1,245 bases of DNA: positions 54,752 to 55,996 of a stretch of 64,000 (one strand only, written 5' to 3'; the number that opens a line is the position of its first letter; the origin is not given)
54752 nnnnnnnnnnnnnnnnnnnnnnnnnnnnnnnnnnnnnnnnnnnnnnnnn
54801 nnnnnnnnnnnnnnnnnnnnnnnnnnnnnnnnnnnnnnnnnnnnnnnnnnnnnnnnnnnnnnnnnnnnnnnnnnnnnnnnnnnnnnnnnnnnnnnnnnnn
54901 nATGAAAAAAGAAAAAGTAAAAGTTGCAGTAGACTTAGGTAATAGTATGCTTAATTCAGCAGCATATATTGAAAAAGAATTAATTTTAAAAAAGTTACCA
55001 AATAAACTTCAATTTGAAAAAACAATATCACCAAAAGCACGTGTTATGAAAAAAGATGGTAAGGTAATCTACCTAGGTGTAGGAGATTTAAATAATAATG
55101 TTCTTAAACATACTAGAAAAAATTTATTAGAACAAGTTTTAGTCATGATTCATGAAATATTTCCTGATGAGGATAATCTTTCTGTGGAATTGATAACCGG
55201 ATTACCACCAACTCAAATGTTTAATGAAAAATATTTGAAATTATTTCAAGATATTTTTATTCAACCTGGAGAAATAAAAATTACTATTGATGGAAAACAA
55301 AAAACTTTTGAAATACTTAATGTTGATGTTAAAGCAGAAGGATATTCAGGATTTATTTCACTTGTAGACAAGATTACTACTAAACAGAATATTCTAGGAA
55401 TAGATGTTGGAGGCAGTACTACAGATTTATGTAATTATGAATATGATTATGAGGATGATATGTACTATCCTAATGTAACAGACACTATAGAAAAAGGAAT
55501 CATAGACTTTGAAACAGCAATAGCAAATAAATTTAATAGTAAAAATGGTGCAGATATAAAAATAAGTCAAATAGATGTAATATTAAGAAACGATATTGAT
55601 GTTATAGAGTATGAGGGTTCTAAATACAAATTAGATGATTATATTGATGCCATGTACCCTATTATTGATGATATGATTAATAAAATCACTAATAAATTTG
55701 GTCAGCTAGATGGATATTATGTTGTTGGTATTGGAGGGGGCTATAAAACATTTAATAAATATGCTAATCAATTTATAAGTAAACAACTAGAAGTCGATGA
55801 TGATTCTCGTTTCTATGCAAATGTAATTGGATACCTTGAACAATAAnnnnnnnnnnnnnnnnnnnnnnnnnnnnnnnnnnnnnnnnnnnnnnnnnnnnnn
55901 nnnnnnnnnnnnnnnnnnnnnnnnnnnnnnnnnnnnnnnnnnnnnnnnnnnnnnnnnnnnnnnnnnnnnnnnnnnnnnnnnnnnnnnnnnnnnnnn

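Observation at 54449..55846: Type II (actin-like) partition locus: repeat array, RHH adaptor, ParM-like ATPase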

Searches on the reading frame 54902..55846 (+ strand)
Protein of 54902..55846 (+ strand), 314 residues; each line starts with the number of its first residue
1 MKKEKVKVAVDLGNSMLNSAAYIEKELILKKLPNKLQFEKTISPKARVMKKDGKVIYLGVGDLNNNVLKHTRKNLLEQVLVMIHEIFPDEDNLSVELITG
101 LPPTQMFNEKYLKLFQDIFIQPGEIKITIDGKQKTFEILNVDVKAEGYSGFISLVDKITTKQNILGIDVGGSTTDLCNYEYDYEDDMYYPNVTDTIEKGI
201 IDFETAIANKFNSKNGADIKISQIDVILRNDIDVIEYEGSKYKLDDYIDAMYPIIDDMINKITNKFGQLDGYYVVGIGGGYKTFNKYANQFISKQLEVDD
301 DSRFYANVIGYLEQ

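Call 3: search_protein_families(library=pfam, proteins=[window:54902-55846:+], max_evalue=1)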
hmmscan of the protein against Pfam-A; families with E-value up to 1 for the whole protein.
window:54902-55846:+ (314 aa): 5 families
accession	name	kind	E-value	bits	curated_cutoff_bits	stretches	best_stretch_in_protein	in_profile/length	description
PF21522.3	MreB-like_C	-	3.2e-07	31.4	27.8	1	167-281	2-114/123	Archaeal actin homologue MreB-like, C-terminal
PF17989.7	ALP_N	-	9.8e-05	23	26.3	1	85-148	88-147/148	Actin like proteins N terminal domain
PF21566.2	NagA_C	-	0.2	12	27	0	222-243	80-101/118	Beta-N-acetylglucosaminidase, C-terminal domain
PF01968.24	Hydantoinase_A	-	0.23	11.1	22.9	1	155-183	72-101/291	Hydantoinase/oxoprolinase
PF13941.12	MutL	-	0.27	10.4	27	1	161-179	243-261/450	MutL protein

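Call 15: search_dna_similar(query=window:54902-55846:+, collection=phages, mode=protein, max_rows=40, max_evalue=0.001)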
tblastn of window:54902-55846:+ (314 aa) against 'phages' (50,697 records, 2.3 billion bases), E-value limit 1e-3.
Records with a match: 3; places in all: 3; records where one place covers at least 80% of the query: 2.
Best place of each record, by identity: >=99% 2; <60% 1.
By first word of the organism name: Clostridioides 2; Clostridium 1.
By host as written in the record: Clostridioides difficile 1; Clostridioides sp. ES-S-0107-01 1; Clostridium perfringens 1.
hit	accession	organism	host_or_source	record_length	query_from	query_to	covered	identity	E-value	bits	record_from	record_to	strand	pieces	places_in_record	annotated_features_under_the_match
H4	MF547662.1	Clostridioides phage LIBA6276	Clostridioides difficile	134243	1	314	100%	99.7%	0e+0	566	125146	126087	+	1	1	heat shock protein 70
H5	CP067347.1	Clostridioides phage ES-S-0107-01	Clostridioides sp. ES-S-0107-01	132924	1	314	100%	99.4%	0e+0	566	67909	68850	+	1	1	record has no annotation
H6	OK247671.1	Clostridium phage vB_CpeS_BG3P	Clostridium perfringens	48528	48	177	41%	27.7%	3e-6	55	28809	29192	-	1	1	hypothetical protein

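Call 16: search_solved_structures(query=window:54902-55846:+, max_evalue=10, show_alignments=2)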
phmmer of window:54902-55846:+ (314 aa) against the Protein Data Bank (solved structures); distinct sequences matched with E-value up to 10: 5.
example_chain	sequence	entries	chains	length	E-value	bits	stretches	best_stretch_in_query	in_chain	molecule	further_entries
4apw_A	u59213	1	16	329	9.9e-08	34.7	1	44-179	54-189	ALP12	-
4a61_A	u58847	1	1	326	0.016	17.6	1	95-298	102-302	PLASMID SEGREGATION PROTEIN PARM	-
4a62_A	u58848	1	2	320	0.041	16.3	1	95-298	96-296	PLASMID SEGREGATION PROTEIN PARM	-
5aey_A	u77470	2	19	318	0.062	15.7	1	95-298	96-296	PLASMID SEGREGATION PROTEIN PARM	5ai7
1mwk_A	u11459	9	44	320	0.063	15.7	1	95-298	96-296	ParM | Plasmid segregation protein parM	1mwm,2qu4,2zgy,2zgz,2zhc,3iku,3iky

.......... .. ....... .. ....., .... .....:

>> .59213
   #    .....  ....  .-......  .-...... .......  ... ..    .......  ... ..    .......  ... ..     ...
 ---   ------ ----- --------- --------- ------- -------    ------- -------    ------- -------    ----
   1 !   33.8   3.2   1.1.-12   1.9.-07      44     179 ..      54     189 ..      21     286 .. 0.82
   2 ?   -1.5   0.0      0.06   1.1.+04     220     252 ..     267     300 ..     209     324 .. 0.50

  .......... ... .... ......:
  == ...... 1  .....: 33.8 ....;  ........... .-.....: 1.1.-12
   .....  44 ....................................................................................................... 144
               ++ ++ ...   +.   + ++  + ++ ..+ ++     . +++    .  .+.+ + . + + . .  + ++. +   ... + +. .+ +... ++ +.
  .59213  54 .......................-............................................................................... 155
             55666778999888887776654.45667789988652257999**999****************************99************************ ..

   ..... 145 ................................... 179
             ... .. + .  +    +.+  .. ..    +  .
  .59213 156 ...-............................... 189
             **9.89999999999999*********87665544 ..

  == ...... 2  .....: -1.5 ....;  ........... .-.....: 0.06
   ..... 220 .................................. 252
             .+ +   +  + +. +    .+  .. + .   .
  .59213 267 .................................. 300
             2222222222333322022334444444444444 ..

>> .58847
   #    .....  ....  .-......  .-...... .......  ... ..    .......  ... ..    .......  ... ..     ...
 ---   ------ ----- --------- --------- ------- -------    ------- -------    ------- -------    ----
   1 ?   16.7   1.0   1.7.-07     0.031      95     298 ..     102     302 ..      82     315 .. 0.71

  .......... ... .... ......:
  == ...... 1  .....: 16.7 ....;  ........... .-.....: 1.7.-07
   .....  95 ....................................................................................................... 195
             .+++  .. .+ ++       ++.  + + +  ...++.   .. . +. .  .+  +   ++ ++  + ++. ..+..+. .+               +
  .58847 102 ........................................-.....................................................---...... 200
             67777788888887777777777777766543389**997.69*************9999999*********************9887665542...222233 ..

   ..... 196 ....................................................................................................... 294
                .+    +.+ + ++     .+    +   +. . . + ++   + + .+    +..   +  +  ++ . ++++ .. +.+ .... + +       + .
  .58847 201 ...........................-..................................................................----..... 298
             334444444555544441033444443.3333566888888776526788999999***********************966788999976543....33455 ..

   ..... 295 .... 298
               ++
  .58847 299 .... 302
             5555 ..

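Call 17: search_protein_families(library=ncbifam, proteins=[window:54902-55846:+], max_evalue=1)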
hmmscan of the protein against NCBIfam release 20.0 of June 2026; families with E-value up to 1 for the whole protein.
window:54902-55846:+ (314 aa): 2 families
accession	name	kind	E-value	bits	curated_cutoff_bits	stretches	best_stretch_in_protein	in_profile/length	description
TIGR03739.1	PRTRC_D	hypoth_equivalog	2.4e-05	23.5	214.8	1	157-312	161-315/320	PRTRC system protein D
NF033081.0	AAC_3_IV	equivalog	0.11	11.8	420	1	36-68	115-147/252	AAC(3)-IV family aminoglycoside N-acetyltransferase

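Call 18: search_protein_families(library=phrogs, proteins=[window:54902-55846:+], max_evalue=0.1)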
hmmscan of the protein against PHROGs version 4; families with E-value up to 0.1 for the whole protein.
window:54902-55846:+ (314 aa): 1 family
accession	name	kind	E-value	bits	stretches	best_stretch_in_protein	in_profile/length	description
phrog_691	-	DNA, RNA and nucleotide metabolism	1.5e-51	176.6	1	4-312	2-319/329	partition protein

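Call 21: find_homologous_proteins(query=window:54902-55846:+, max_evalue=0.001)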
Query window:54902-55846:+ (314 aa): 90 proteins with E <= 0.001 among 2326 candidates.
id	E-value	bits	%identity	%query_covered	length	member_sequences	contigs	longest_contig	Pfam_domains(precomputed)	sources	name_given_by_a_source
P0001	2.2e-199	679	100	100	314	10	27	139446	PF21522.4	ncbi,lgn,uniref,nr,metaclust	ncbi:TPA: hypothetical protein KRE09_002339 [Clostridioides difficile]|uniref:plasmid segregation pr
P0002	1.0e-173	595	84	100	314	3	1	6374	PF21522.4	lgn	-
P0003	3.0e-171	586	83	100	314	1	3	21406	PF21522.4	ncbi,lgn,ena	-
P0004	4.0e-171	586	83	100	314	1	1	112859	PF21522.4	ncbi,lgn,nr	ncbi:hypothetical protein QIW52_18110 [Clostridioides difficile]|nr:hypothetical protein [Clostridio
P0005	3.6e-155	534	78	100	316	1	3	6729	PF21522.4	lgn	-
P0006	2.1e-150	518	75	100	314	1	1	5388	PF17989.8,PF21522.4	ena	-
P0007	4.1e-150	517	75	100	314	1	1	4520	PF17989.8,PF21522.4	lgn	-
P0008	5.8e-150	517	75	100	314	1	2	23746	PF17989.8,PF21522.4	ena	-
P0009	7.3e-150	516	75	100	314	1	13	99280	PF17989.8,PF21522.4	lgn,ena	-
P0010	1.7e-149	515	74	100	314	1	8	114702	PF17989.8,PF21522.4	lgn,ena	-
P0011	2.4e-149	515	74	100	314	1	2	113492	PF17989.8,PF21522.4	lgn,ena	-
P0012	2.4e-149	515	74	100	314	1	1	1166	PF17989.8,PF21522.4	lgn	-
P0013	3.0e-149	514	74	100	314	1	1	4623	PF17989.8,PF21522.4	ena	-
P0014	6.2e-149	513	74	100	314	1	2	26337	PF17989.8,PF21522.4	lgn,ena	-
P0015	1.1e-148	512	74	100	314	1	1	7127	PF17989.8,PF21522.4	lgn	-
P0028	7.6e-116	405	60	98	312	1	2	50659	PF17989.8,PF21522.4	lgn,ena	-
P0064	1.4e-100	354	55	98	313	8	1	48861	PF17989.8,PF21522.4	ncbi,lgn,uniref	ncbi:ParM/StbA family protein [Terrisporobacter petrolearius]|uniref:ParM/StbA family protein n=1 Ta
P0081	1.4e-74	269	43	98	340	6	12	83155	-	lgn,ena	-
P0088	7.5e-66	240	42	98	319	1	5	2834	PF17989.8,PF21523.4,PF21522.4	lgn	-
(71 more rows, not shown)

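Call 22: find_encoding_contigs(protein=P0004, flank=3000, max_places=1)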
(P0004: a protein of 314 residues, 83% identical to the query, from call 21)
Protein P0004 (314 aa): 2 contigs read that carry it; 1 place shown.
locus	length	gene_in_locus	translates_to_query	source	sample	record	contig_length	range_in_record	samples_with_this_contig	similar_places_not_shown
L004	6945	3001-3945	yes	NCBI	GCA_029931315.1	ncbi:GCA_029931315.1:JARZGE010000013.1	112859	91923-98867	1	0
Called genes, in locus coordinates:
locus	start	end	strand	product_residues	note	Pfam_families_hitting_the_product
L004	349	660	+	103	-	PF01381:HTH_3, PF12844:HTH_19, PF13560:HTH_31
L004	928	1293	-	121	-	-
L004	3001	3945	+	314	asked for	PF21522:MreB-like_C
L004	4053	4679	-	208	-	PF13730:HTH_36 (weak)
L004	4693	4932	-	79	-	-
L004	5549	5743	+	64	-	-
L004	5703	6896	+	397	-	PF00196:GerE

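Call 23: find_encoding_contigs(protein=P0010, flank=3000, max_places=1)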
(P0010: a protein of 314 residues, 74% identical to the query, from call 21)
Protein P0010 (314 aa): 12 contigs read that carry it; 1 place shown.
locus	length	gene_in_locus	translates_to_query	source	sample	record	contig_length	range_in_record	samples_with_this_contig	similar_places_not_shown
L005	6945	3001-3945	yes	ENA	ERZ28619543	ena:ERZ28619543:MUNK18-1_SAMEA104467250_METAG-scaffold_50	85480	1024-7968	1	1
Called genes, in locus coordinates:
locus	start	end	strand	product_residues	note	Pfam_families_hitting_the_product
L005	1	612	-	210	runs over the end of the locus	-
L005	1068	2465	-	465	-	PF01580:FtsK_SpoIIIE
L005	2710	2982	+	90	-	-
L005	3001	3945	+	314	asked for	PF17989:ALP_N, PF21522:MreB-like_C (weak)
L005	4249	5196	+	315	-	-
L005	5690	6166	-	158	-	-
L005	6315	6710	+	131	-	-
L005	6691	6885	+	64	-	PF01541:GIY-YIG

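Call 24: find_encoding_contigs(protein=P0028, flank=3000, max_places=1)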
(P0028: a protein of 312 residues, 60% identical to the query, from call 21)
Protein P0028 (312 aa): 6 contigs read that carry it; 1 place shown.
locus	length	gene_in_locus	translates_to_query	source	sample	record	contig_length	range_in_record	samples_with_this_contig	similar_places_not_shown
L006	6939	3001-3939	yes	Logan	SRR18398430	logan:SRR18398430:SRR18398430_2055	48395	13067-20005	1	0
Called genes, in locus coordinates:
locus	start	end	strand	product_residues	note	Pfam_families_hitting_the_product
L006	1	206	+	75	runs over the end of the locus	PF01381:HTH_3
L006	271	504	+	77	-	PF13560:HTH_31 (weak), PF01381:HTH_3, PF07022:Phage_CI_repr (weak), PF12844:HTH_19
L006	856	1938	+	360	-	-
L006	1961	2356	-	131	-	-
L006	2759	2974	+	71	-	-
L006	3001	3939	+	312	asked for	PF17989:ALP_N (weak), PF21522:MreB-like_C (weak)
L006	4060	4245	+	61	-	-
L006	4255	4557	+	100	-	-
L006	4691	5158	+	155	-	-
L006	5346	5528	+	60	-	-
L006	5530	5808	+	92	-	-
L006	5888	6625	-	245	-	PF01510:Amidase_2, PF05036:SPOR (weak)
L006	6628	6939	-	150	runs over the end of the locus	PF05105:Phage_holin_4_1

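Call 25: find_encoding_contigs(protein=P0064, flank=3000, max_places=1)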
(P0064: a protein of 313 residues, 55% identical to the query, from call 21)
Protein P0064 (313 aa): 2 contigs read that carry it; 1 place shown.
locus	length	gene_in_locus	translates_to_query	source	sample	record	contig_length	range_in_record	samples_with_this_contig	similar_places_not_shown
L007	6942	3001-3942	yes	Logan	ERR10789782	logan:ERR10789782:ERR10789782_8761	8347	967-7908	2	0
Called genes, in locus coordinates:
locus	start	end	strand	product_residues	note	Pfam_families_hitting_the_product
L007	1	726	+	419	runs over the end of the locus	PF06970:RepA_N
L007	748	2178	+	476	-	PF06970:RepA_N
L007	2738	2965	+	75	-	-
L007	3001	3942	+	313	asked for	PF17989:ALP_N, PF21522:MreB-like_C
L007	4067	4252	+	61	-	-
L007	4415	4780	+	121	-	PF12844:HTH_19, PF13560:HTH_31 (weak), PF01381:HTH_3, PF13443:HTH_26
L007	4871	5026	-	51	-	-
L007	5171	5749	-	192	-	-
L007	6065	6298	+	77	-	PF10960:Holin_BhlA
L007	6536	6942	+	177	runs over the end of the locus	PF04545:Sigma70_r4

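Call 49: search_solved_structures(query=A5, max_evalue=1, show_alignments=1)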
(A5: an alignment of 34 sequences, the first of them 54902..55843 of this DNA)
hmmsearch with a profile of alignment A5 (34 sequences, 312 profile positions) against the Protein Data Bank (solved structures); distinct sequences matched with E-value up to 1: 31.
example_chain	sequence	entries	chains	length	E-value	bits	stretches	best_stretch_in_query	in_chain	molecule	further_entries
7x3h_A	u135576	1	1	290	4.7e-17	65.3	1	7-254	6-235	CBg-ParM triple mutant R204D, K230D and N234D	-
7x54_A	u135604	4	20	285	1.7e-16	63.5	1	7-254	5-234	ParM/StbA family protein | Cbc-ParM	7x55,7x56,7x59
4apw_A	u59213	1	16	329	5.5e-07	32.2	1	18-298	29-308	ALP12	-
4a61_A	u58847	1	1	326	2.1e-06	30.3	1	92-307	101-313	PLASMID SEGREGATION PROTEIN PARM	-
4a62_A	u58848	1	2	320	9.8e-06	28.1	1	92-307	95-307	PLASMID SEGREGATION PROTEIN PARM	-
1mwk_A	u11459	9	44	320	2.1e-05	27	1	92-307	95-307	ParM | Plasmid segregation protein parM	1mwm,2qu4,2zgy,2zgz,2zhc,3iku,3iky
5aey_A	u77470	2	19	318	2.1e-05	27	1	92-307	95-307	PLASMID SEGREGATION PROTEIN PARM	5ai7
1ax3_A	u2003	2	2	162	0.17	14.2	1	113-167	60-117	GLUCOSE PERMEASE IIA DOMAIN | GLUCOSE PERMEASE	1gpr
1ba1_A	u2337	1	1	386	0.51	12.7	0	152-218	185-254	HEAT-SHOCK COGNATE 70KD PROTEIN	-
2bup_A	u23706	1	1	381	0.63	12.3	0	152-218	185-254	Heat shock cognate 71 kDa protein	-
4hwi_A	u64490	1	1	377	0.63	12.3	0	152-218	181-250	Heat shock cognate 71 kDa protein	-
1kay_A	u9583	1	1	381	0.63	12.3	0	152-218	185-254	70KD HEAT SHOCK COGNATE PROTEIN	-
1kaz_A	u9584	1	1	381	0.64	12.3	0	152-218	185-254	70KD HEAT SHOCK COGNATE PROTEIN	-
3fzf_A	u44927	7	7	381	0.64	12.3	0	152-218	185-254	Heat shock cognate 71 kDa protein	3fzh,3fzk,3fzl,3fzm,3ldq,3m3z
1kax_A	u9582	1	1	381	0.64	12.3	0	152-218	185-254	70KD HEAT SHOCK COGNATE PROTEIN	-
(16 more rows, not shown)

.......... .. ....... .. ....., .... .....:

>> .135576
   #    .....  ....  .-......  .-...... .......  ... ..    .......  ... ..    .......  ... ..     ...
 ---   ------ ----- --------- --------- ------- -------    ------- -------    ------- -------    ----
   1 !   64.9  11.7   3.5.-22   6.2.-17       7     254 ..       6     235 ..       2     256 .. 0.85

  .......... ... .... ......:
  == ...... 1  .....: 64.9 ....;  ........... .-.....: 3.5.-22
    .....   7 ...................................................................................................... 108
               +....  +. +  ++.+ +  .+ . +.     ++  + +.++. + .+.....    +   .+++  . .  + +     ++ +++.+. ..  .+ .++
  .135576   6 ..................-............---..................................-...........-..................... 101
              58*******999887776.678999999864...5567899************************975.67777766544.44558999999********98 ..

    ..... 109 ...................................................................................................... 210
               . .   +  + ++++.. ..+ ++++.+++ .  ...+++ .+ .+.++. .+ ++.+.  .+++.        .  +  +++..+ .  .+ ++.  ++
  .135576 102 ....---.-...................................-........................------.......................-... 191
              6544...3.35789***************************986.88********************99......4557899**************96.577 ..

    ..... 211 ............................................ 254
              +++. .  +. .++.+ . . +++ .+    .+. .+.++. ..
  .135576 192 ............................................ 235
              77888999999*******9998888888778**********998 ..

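Call 57: find_related_loci(query=A5, collection=viral_contigs, flank=2500)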
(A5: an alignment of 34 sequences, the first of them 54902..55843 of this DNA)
Query A5 (314 aa) in viral_contigs; peptide patterns used: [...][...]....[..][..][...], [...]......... (x = any residue, [..] = any of these).
54 stretches matched a pattern; 13 encode a relative of the query (tblastn E <= 1e-3); 13 distinct loci.
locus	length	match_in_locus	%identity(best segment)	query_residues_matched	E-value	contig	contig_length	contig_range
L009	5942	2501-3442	100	1-314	0e+0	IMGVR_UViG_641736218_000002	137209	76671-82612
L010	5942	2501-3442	100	1-314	0e+0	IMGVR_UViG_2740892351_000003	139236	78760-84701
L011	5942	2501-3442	100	1-314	0e+0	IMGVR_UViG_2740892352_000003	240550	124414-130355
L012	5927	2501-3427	60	6-314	5e-122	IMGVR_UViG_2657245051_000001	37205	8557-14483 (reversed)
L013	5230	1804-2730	59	6-314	8e-122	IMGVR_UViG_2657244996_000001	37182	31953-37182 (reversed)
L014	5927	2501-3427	59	6-314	2e-121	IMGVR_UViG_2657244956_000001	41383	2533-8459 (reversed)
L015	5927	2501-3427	59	6-314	5e-121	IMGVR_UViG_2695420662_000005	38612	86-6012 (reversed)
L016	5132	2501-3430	52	6-314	2e-101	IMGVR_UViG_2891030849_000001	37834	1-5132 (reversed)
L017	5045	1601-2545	49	1-314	1e-99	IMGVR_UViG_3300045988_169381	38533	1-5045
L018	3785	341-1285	49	1-314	1e-99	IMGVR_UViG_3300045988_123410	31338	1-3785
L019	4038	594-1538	48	1-314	5e-99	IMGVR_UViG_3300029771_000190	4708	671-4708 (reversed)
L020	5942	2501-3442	99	1-314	0e+0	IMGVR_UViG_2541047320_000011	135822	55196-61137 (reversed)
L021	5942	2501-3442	100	1-314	0e+0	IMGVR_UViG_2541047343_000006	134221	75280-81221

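Call 59: predict_structure(alignment_id=A5)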
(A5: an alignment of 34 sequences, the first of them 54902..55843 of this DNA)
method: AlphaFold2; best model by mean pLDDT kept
length: 314 residues; sequences in the alignment: 34
mean_pLDDT: 95.0   pTM: 0.90
mean pLDDT of the five models: 95.0, 94.3, 94.2, 92.7, 92.5
residues with pLDDT >= 90: 296; 70-90: 17; 50-70: 1; < 50: 0
segments of 3 or more residues with pLDDT < 50: none
pLDDT, mean of each block of 10 residues (from residue 1): 89 95 96 95 95 95 91 96 97 97 94 95 91 96 94 94 96 95 94 95 98 97 93 95 97 98 95 95 96 95 96 95
secondary structure, 60 per line:
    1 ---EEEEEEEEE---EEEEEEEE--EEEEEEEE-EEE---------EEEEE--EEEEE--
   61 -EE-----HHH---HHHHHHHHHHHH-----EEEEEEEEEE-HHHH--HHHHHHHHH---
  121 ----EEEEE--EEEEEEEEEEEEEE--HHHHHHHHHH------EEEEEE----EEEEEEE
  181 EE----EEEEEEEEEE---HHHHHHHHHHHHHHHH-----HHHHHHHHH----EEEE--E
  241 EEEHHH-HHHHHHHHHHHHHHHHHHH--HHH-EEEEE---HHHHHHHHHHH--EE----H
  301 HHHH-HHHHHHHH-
elements in order: E4-12 E16-23 E26-33 E35-37 E47-51 E54-58 H75-86 E92-101 H103-106 H109-117 E125-129 E132-145 H148-157 E164-169 E174-182 E187-196 H200-215 H221-229 E234-237 E240-243 H248-266 E273-277 H281-291 H300-304 H306-313
